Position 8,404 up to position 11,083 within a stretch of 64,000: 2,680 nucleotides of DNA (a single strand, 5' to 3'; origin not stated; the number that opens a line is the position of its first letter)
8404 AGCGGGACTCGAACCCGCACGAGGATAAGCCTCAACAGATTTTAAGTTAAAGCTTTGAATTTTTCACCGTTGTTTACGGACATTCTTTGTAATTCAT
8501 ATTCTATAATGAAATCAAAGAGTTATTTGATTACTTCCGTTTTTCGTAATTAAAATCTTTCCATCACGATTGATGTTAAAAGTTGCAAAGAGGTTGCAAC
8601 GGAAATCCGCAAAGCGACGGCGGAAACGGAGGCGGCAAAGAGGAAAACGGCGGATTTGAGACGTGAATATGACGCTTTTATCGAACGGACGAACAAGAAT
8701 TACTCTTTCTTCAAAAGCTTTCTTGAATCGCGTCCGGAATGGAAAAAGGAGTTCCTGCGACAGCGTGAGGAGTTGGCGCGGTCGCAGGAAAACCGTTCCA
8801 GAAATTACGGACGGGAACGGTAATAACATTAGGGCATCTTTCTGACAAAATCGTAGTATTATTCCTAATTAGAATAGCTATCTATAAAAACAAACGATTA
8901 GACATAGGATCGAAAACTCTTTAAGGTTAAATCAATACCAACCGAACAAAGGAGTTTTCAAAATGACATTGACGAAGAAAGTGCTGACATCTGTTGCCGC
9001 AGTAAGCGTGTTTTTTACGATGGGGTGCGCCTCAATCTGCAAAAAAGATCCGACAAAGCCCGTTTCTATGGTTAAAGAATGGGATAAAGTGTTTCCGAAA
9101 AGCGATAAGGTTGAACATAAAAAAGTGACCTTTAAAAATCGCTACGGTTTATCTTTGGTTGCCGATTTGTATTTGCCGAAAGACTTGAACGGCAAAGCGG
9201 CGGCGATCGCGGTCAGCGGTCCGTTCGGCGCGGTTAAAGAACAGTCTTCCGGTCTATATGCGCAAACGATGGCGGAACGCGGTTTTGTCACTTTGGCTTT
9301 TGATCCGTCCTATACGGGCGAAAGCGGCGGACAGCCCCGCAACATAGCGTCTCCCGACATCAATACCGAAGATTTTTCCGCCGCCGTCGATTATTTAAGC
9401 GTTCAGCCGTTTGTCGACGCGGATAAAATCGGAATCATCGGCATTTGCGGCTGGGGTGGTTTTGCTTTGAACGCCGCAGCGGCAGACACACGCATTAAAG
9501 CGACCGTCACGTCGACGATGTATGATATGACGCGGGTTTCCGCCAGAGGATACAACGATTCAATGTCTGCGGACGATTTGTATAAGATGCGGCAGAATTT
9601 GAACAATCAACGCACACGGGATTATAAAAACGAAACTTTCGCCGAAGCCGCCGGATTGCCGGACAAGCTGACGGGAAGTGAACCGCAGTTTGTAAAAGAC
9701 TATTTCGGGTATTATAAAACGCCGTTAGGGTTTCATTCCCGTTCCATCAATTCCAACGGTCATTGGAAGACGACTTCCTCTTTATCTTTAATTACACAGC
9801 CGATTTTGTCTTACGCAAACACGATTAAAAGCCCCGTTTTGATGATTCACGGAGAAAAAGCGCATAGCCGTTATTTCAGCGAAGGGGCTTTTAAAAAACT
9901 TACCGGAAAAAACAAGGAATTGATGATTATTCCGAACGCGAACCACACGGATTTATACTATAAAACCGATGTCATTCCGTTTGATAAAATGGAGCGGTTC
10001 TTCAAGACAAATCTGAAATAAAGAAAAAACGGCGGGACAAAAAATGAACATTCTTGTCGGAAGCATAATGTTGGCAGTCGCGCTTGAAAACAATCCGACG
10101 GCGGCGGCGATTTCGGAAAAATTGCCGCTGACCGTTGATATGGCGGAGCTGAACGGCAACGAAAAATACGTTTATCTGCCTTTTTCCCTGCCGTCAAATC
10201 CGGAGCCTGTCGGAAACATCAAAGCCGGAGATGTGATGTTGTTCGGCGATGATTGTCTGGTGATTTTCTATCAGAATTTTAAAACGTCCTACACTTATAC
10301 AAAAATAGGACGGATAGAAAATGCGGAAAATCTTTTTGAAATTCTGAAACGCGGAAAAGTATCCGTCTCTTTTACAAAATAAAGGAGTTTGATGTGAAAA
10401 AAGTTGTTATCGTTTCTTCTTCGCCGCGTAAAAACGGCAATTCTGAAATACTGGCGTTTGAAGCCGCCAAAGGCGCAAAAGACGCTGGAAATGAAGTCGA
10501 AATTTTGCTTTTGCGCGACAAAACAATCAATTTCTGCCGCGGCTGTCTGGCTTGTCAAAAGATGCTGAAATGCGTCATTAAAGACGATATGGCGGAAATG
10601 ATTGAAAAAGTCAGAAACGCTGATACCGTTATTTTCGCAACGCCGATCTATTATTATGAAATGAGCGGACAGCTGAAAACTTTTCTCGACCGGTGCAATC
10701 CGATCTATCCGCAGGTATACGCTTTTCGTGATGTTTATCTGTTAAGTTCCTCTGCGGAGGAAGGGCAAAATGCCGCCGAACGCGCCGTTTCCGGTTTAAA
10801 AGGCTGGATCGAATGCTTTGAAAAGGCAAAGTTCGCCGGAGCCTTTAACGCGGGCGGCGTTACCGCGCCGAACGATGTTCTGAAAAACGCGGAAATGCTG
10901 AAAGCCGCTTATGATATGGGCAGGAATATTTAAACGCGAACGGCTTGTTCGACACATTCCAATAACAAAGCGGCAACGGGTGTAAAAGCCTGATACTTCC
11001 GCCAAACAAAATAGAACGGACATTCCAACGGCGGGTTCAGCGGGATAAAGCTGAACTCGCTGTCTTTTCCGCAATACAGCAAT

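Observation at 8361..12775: Decayed genomic island at tRNA-Leu(UAA), bounded by ~90-bp direct repeats that include the tRNA 3' half and its terminator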

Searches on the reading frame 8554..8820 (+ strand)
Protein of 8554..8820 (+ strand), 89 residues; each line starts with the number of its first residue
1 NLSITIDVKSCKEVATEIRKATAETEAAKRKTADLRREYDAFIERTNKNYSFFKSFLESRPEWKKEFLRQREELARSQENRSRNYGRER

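Call 33: search_protein_families(library=phrogs, proteins=[window:8554-8820:+], max_evalue=1)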
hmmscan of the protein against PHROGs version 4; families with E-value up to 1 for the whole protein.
seq(89 aa): 8 families
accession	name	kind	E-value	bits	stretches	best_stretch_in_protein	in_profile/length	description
phrog_1968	-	unknown function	0.027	15.4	1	2-51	47-94/110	-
phrog_6452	-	unknown function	0.051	14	1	6-59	139-192/236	-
phrog_17169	-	unknown function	0.09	13.9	1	4-51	49-96/107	-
phrog_18989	-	unknown function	0.1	13.4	1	5-59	96-149/167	-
phrog_6689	-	unknown function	0.13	13.3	0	58-75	26-43/67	-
phrog_24774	-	unknown function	0.35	11.7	1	6-56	51-101/258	-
phrog_25216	-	unknown function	0.35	10.1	1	29-58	550-579/636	-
phrog_28931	-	unknown function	0.78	10.4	1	4-42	109-145/186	-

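Call 34: search_dna_similar(query=window:8587-8820:+, collection=plasmids, mode=protein, max_evalue=1, max_rows=15)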
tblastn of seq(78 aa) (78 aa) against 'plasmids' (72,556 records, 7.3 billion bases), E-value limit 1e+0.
No match.

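Call 36: find_homologous_proteins(query=window:8587-8820:+, max_evalue=0.001)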
Query seq(78 aa) (78 aa): 1 proteins with E <= 0.001 among 1 candidates.
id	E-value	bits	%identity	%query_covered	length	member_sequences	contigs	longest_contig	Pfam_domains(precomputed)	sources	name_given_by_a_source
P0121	3.0e-30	121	98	79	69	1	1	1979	-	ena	-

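Call 37: find_encoding_contigs(protein=P0121, flank=5000, max_places=5)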
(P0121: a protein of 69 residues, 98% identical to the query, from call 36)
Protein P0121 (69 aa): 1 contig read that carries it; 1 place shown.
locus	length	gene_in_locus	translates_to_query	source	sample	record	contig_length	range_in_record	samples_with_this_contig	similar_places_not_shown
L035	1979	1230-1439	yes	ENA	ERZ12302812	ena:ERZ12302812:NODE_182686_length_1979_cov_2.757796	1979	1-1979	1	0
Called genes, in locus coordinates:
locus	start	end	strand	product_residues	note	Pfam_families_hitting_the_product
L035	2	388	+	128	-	?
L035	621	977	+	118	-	PF12840:HTH_20, PF01022:HTH_5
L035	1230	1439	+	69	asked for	-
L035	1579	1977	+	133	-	?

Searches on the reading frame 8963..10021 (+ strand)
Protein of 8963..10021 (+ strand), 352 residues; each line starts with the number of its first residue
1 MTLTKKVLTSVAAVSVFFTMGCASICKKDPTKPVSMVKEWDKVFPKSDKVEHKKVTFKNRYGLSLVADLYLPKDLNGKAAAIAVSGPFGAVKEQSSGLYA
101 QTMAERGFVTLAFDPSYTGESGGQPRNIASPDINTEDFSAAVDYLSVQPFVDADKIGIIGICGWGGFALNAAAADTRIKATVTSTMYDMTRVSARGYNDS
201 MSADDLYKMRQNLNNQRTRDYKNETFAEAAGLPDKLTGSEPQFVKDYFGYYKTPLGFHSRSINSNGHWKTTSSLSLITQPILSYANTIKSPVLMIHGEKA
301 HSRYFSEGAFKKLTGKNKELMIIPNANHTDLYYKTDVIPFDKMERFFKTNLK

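Call 7: search_protein_families(library=pfam, proteins=[window:8963-10021:+], max_evalue=0.01)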
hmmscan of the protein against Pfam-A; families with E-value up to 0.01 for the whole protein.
window:8963-10021:+ (352 aa): 9 families
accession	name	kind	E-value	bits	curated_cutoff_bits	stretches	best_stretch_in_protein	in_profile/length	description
PF02129.25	Peptidase_S15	-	4.1e-10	40.2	23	1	62-328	2-260/262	X-Pro dipeptidyl-peptidase (S15 family)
PF00326.27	Peptidase_S9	-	8.3e-09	35.7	22.6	1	99-175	6-84/213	Prolyl oligopeptidase family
PF01738.24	DLH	-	6.7e-08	32.8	21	1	133-182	76-125/217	Dienelactone hydrolase family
PF12740.14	PETase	-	1.2e-07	31.9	28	1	68-191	43-162/263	PET hydrolase-like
PF00561.26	Abhydrolase_1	-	1.4e-06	28.6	25.8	1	102-333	22-243/245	alpha/beta hydrolase fold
PF12146.15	Hydrolase_4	-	3.3e-05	23.7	27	0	100-176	24-98/239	Serine aminopeptidase, S33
PF08840.17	BAAT_C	-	8.1e-05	23.2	20.9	1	136-200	4-68/210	BAAT / Acyl-CoA thioester hydrolase C terminal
PF05448.18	AXE1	-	0.0039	16.4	21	0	138-185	160-207/321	Acetyl xylan esterase (AXE1)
PF06500.17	FrsA-like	-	0.009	15.3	22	0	52-168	168-278/414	Esterase FrsA-like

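Call 12: find_encoding_contigs(protein=window:8963-10021:+, flank=10000, max_places=10)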
Protein window:8963-10021:+ (352 aa): 3 contigs read that carry it; 2 places shown.
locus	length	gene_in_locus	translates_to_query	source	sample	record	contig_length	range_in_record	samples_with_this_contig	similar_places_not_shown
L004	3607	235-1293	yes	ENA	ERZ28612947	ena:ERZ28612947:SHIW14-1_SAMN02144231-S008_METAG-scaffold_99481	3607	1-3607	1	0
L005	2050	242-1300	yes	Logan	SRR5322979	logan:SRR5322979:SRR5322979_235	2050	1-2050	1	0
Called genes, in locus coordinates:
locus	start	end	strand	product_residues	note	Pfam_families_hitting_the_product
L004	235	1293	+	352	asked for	PF12740:PETase (weak), PF01738:DLH (weak), PF02129:Peptidase_S15, PF00561:Abhydrolase_1 (weak), PF00326:Peptidase_S9 (weak)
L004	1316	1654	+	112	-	PF18050:Cyclophil_like2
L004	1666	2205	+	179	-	PF02525:Flavodoxin_2, PF03358:FMN_red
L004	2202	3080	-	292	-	PF00126:HTH_1, PF03466:LysR_substrate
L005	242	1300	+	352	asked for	PF12740:PETase (weak), PF01738:DLH (weak), PF02129:Peptidase_S15, PF00561:Abhydrolase_1 (weak), PF00326:Peptidase_S9 (weak)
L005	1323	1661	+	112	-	PF18050:Cyclophil_like2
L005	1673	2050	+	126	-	?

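Call 67: search_protein_families(library=ncbifam, proteins=[window:8963-10021:+], max_evalue=0.001)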
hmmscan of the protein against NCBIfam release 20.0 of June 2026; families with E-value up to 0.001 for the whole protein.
window:8963-10021:+ (352 aa): 6 families
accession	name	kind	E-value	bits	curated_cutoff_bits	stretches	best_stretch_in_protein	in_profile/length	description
NF047920.1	lactonase_UilS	equivalog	1.1e-16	61.3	400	1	63-185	9-129/285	UilS family quorum-quenching N-acyl-homoserine lactonase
NF053518.1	DipepPtdsDpp5Prph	equivalog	4e-07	28.9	900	1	99-182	448-535/655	dipeptidyl-peptidase Dpp5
NF051441.1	BisHyethTerphBdeA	equivalog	1.4e-06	27.8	520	1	68-191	87-205/305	bis(hydroxyethyl) terephthalate hydrolase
NF033523.0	lasso_peptidase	equivalog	9.4e-05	21.3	400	0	101-193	430-533/638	Atxe2 family lasso peptide isopeptidase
NF041440.1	hydrolase_YghX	exception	0.00018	20.8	460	1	100-182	116-204/292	YghX family hydrolase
TIGR03100.1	hydr1_PEP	hypoth_equivalog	0.00029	20.2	168.45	1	54-182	4-128/274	hydrolase 1, exosortase A system-associated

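Call 68: search_solved_structures(query=window:8963-10021:+, max_evalue=0.001, show_alignments=2)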
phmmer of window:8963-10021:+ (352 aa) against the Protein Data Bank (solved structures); distinct sequences matched with E-value up to 0.001: 21.
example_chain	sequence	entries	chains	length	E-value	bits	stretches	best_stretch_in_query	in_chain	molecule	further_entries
2hdw_A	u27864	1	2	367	5.1e-124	417.5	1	34-350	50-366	Hypothetical protein PA2218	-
5xb6_A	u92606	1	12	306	6.9e-45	157.3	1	54-333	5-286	Uncharacterized protein YcjY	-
7d78_D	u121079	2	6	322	2.2e-13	53.8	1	75-183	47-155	DltD domain-containing protein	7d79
8b4u_A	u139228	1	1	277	1.5e-12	51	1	53-183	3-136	Alpha/beta hydrolase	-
9pjb_A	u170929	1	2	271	2.1e-11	47.3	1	53-183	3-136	MHETase MHT043-5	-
8yzo_A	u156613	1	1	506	7.4e-10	42.2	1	62-202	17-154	Lipase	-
8yzn_A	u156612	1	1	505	7.6e-10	42.2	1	62-202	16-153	Lipase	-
6lzh_A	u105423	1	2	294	1.7e-08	37.7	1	56-183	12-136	GrgF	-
7qjm_A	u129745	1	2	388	3.9e-08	36.5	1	90-183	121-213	alpha/beta-hydrolase (202)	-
7q4h_A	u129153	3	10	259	1.7e-06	31.2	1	62-181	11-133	Hydrolase_4 domain-containing protein | Serine aminopeptidase S33 domain-containing protein | Prolyl oligopeptidase family protein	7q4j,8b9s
9h0z_A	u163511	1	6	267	1.9e-06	31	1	62-180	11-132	Serine aminopeptidase S33 domain-containing protein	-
9w30_A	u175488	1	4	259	3.5e-05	26.8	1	62-176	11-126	Alpha/beta superfamily hydrolase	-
8ais_A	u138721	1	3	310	0.00011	25.2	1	69-194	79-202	Lipase 1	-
8ait_A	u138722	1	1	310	0.00019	24.4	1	69-192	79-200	Cutinase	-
7qjp_A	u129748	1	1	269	0.00026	23.9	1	68-191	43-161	Cutinase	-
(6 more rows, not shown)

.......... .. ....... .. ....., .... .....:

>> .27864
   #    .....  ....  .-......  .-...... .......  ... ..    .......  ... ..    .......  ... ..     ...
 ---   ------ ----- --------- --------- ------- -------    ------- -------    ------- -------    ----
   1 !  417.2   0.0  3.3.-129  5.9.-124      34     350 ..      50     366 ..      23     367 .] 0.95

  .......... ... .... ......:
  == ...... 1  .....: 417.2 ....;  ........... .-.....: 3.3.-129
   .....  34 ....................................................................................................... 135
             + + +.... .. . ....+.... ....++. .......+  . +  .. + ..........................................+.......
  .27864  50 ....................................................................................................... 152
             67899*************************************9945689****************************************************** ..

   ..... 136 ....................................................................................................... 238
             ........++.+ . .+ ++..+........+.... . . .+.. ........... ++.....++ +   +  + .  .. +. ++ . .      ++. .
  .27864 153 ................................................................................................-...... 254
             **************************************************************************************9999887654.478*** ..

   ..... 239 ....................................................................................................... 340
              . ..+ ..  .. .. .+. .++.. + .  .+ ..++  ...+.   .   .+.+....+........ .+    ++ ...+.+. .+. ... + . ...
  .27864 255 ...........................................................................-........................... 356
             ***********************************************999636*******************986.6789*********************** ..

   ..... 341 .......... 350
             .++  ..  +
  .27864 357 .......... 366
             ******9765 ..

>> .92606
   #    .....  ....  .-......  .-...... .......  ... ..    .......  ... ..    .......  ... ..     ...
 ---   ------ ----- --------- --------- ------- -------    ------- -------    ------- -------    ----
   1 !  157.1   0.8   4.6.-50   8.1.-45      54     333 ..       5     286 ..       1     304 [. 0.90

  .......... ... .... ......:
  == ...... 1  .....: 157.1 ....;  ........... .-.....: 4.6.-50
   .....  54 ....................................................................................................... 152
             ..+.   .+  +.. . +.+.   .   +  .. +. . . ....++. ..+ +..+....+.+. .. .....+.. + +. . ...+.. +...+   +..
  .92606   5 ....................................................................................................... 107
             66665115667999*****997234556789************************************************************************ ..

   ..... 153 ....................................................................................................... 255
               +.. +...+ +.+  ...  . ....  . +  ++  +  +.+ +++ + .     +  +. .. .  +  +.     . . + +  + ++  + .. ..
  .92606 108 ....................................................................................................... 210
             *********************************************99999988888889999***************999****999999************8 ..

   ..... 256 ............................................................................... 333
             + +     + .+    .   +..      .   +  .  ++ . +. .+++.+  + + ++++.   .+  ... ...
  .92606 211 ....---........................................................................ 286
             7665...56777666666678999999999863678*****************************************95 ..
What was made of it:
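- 8963..10021 (+): Cargo: PA2218/YcjY-like alpha/beta hydrolase with Cys at the nucleophile elbow and a probable lipoprotein signal. calls 7, 68
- Checked: The Cys at the nucleophile elbow (GICGWGG) is conserved in the solved homologue PA2218/2HDW (E 5e-124, call 68).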

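Call 71: search_protein_families(library=padloc, proteins=[window:8963-10021:+], max_evalue=0.001)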
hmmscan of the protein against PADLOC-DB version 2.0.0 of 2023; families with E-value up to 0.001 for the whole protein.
window:8963-10021:+ (352 aa): 0 families
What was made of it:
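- Tried and rejected: The window cargo has no PADLOC defence hits (call 71).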

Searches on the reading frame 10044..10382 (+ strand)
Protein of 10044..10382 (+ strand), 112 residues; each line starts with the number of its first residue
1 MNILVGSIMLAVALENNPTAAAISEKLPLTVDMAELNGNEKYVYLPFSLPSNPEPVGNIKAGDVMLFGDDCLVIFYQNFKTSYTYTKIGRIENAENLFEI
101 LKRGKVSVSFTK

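Call 7: search_protein_families(library=pfam, proteins=[window:10044-10382:+], max_evalue=0.01)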
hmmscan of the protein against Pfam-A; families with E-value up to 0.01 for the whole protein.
window:10044-10382:+ (112 aa): 2 families
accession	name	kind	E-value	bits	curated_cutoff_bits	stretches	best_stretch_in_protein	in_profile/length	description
PF18050.6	Cyclophil_like2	-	1.8e-30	105.8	22.7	1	5-110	3-114/115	Cyclophilin-like family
PF04126.18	Cyclophil_like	-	2.2e-05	24.7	27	1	2-101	4-111/120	Cyclophilin-like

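Call 67: search_protein_families(library=ncbifam, proteins=[window:10044-10382:+], max_evalue=0.001)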
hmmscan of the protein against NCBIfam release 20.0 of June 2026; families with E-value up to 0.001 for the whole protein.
window:10044-10382:+ (112 aa): 0 families

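Call 71: search_protein_families(library=padloc, proteins=[window:10044-10382:+], max_evalue=0.001)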
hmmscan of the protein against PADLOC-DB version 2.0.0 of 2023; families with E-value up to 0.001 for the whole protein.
window:10044-10382:+ (112 aa): 0 families

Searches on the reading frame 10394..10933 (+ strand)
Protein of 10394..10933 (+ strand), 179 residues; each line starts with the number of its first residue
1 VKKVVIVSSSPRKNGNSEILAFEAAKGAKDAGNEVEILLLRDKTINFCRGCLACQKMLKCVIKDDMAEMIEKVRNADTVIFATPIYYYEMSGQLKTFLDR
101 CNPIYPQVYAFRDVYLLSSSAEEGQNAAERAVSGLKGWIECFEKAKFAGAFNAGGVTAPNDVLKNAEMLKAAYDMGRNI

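Call 7: search_protein_families(library=pfam, proteins=[window:10394-10933:+], max_evalue=0.01)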
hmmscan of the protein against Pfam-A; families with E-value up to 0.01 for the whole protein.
window:10394-10933:+ (179 aa): 4 families
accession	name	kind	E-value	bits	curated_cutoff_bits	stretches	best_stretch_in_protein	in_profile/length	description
PF03358.20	FMN_red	-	3.8e-26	91.9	24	1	3-137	2-130/152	NADPH-dependent FMN reductase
PF02525.22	Flavodoxin_2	-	7.5e-15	55.6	27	1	2-100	1-102/198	Flavodoxin-like fold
PF02153.23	PDH_N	-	0.0037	17.2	26.5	1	53-86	23-56/154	Prephenate dehydrogenase, nucleotide-binding domain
PF12724.12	Flavodoxin_5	-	0.0063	17.3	27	1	69-117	37-86/145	Flavodoxin domain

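Call 67: search_protein_families(library=ncbifam, proteins=[window:10394-10933:+], max_evalue=0.001)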
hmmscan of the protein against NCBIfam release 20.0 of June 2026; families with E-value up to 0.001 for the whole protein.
window:10394-10933:+ (179 aa): 7 families
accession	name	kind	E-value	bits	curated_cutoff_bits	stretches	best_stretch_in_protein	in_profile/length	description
TIGR03567.1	FMN_reduc_SsuE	equivalog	7.1e-10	39.1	164.05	1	3-99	1-89/171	NADPH-dependent FMN reductase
NF002999.0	PRK03767.1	equivalog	3.8e-07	30.1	141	1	1-107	1-101/200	NAD(P)H:quinone oxidoreductase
NF007859.0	PRK10569.1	equivalog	4.4e-07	29.8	225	1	3-99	2-90/191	NADPH-dependent FMN reductase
TIGR04037.1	LLM_duo_CE1759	subfamily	3.2e-06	27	175.9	1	29-101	32-98/199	CE1759 family FMN reductase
NF007280.0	PRK09739.1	equivalog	5.9e-06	26.1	162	1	2-101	4-105/199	NAD(P)H oxidoreductase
NF002370.0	PRK01355.1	subfamily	9.1e-06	25.3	143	1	1-101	1-103/199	FMN-dependent NADH-azoreductase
TIGR01755.1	flav_wrbA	equivalog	0.00017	21.7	132.5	1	15-114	12-107/197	NAD(P)H:quinone oxidoreductase type IV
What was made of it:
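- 10394..10933 (+): Cargo: NAD(P)H-dependent FMN reductase / flavodoxin-like protein. calls 7, 67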

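Call 71: search_protein_families(library=padloc, proteins=[window:10394-10933:+], max_evalue=0.001)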
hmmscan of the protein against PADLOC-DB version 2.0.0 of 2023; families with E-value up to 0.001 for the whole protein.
window:10394-10933:+ (179 aa): 0 families
